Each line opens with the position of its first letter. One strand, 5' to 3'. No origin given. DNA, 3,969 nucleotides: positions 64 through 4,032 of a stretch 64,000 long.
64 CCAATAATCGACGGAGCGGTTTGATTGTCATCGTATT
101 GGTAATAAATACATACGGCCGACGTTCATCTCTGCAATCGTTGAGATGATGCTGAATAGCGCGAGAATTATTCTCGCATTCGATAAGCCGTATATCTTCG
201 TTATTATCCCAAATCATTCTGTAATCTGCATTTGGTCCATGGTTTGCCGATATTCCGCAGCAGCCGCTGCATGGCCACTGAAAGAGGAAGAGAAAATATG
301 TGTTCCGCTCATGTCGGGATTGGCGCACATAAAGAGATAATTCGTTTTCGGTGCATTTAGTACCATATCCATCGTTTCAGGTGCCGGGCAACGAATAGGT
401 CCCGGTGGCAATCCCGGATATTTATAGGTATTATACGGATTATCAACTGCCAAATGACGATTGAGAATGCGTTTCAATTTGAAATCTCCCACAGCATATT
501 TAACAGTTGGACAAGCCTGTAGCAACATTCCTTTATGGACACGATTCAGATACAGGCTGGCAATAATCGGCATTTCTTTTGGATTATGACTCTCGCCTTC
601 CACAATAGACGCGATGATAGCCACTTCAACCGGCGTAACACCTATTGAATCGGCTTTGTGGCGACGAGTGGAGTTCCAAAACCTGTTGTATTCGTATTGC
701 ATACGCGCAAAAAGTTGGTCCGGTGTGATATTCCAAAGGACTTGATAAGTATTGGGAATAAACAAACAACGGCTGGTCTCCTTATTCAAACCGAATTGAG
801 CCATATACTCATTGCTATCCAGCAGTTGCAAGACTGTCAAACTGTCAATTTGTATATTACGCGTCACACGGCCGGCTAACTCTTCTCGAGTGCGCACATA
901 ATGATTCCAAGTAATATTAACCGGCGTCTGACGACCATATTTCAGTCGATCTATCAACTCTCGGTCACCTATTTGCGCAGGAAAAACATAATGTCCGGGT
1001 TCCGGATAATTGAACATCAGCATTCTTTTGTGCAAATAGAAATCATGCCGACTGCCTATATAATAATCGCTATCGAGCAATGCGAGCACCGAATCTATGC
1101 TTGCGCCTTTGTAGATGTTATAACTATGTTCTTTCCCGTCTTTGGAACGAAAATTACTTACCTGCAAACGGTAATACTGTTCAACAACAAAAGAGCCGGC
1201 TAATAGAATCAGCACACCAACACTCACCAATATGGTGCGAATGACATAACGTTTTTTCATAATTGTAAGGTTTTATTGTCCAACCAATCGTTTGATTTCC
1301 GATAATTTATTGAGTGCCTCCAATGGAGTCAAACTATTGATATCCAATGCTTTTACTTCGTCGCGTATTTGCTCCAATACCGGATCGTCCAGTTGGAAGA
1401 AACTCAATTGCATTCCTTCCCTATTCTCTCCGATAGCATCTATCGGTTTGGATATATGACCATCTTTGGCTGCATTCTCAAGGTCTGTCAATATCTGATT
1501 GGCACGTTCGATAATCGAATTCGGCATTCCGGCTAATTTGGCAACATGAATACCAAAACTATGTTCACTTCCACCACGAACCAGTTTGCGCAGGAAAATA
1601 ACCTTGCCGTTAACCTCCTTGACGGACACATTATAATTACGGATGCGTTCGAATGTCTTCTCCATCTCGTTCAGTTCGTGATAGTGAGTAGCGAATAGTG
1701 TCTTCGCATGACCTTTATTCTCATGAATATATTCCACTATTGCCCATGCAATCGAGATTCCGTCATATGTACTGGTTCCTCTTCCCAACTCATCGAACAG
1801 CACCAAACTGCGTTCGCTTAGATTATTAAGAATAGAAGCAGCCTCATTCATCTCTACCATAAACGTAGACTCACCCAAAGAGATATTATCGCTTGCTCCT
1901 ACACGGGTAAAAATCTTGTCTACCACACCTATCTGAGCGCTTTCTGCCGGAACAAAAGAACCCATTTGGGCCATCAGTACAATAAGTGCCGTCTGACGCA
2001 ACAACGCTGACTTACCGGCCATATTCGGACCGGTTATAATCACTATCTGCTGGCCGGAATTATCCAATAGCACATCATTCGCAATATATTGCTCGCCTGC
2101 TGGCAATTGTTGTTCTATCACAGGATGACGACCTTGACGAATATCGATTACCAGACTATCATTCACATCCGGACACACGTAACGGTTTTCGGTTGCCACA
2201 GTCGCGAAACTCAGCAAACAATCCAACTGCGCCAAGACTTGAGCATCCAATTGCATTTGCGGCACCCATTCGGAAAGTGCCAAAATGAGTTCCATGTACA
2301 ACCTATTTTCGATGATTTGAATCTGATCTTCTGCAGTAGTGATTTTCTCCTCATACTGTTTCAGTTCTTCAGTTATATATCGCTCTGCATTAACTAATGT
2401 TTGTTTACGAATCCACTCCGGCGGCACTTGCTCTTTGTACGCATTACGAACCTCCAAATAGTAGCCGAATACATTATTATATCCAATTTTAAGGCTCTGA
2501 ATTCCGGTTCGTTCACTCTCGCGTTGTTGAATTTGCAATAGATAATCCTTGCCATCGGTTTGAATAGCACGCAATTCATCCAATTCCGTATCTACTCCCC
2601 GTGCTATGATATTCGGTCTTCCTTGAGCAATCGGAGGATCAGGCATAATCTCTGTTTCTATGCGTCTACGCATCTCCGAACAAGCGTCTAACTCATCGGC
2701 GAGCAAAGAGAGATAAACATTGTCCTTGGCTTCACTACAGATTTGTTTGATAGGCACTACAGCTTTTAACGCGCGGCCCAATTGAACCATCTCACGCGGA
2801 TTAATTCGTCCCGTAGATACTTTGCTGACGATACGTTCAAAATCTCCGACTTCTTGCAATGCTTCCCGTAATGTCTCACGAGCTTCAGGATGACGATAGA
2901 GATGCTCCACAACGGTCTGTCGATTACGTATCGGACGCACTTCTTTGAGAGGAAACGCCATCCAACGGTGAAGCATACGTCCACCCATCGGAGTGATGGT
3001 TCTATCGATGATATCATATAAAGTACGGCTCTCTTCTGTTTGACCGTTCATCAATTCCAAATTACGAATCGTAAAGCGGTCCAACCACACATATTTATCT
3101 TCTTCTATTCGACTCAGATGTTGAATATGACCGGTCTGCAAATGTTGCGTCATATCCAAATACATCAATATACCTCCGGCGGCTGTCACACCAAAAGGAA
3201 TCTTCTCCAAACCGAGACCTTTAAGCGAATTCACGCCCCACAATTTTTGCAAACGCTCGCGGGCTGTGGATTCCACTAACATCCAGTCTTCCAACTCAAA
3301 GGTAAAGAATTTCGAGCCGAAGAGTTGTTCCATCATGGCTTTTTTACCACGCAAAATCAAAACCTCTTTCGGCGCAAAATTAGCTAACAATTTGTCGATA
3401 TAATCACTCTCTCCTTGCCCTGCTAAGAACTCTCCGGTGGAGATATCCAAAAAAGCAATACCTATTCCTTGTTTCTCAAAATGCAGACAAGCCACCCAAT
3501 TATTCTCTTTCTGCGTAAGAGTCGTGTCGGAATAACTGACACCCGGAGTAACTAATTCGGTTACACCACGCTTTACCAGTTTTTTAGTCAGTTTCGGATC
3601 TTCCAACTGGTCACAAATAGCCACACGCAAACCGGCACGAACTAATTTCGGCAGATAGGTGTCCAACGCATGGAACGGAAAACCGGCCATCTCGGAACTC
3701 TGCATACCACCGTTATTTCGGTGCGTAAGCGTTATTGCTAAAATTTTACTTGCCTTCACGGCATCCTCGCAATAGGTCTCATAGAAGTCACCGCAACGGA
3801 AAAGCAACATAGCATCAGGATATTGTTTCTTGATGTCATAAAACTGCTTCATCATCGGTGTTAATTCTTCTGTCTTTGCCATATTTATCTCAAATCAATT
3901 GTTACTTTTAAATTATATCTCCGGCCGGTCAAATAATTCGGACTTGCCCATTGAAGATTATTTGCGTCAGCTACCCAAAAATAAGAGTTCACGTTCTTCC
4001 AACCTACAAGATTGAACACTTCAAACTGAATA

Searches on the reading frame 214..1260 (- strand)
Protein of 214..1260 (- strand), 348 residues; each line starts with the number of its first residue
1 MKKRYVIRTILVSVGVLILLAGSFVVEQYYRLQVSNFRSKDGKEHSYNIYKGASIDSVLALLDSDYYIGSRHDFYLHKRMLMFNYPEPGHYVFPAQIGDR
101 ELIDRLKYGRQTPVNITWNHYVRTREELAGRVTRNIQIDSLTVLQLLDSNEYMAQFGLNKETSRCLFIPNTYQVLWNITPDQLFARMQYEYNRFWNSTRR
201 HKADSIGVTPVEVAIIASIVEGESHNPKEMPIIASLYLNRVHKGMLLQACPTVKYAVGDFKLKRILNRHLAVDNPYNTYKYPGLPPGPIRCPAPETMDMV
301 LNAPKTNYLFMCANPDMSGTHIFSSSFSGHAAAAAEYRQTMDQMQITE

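Call 71: search_protein_families(library=pfam, max_evalue=0.00001, proteins=[window:214-1260:-])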
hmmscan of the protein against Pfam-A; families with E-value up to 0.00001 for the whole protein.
window:214-1260:- (348 aa): 1 family
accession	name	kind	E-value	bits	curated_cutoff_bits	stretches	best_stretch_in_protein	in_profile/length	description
PF02618.21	YceG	-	4.3e-64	217.1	32.4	1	48-335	2-274/275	YceG-like family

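Call 79: find_encoding_contigs(protein=window:217-1260:-, flank=10000, max_places=3)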
Protein window:217-1260:- (348 aa): 10 contigs read that carry it; 3 places shown.
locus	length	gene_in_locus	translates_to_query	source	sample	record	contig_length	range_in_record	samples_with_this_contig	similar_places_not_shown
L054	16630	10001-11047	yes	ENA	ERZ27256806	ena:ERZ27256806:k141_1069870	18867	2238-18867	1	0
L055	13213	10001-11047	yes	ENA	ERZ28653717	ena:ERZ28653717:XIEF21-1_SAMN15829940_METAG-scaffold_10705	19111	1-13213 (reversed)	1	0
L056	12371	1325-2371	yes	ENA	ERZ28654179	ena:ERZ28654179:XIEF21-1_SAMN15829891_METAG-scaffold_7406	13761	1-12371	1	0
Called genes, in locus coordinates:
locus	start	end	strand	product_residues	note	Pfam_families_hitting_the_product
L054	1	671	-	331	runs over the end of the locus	PF01263:Aldose_epim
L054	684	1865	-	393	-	PF10509:GalKase_gal_bdg, PF00288:GHMP_kinases_N, PF08544:GHMP_kinases_C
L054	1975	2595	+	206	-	PF03006:HlyIII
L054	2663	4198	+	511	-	PF02554:CstA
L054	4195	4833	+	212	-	PF00009:GTP_EFTU (faint), PF03193:RsgA_GTPase (faint), PF00350:Dynamin_N (faint), PF01926:MMR_HSR1, PF02421:FeoB_N (weak)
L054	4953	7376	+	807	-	PF13620:CarboxypepD_reg, PF13715:CarbopepD_reg_2, PF07715:Plug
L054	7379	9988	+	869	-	PF01624:MutS_I, PF05188:MutS_II, PF05192:MutS_III, PF05190:MutS_IV, PF00488:MutS_V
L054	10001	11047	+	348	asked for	PF02618:YceG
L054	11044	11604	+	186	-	PF00582:Usp (faint)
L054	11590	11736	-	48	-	-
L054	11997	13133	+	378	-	PF04073:tRNA_edit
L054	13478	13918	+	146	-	PF01928:CYTH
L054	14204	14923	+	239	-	PF12833:HTH_18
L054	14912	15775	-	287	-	PF00701:DHDPS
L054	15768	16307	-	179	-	PF21857:DUF6913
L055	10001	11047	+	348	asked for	PF02618:YceG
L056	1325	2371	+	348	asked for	PF02618:YceG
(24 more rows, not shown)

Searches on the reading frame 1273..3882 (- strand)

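Call 71: search_protein_families(library=pfam, max_evalue=0.00001, proteins=[window:1273-3882:-])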
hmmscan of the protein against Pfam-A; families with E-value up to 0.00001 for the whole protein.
window:1273-3882:- (869 aa): 5 families
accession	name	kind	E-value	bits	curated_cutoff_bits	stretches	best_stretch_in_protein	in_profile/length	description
PF00488.27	MutS_V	-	7.9e-83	277.5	30.2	1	614-802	1-188/188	MutS domain V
PF05192.23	MutS_III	-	2.9e-42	145.7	34.1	1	271-560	2-194/194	MutS domain III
PF01624.25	MutS_I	-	3.2e-39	134.1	20.6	1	8-118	1-111/113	MutS domain I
PF05190.23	MutS_IV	-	1.6e-29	102.4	22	1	429-519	1-91/92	MutS family domain IV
PF05188.22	MutS_II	-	5.8e-17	62.8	25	1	129-254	2-133/133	MutS domain II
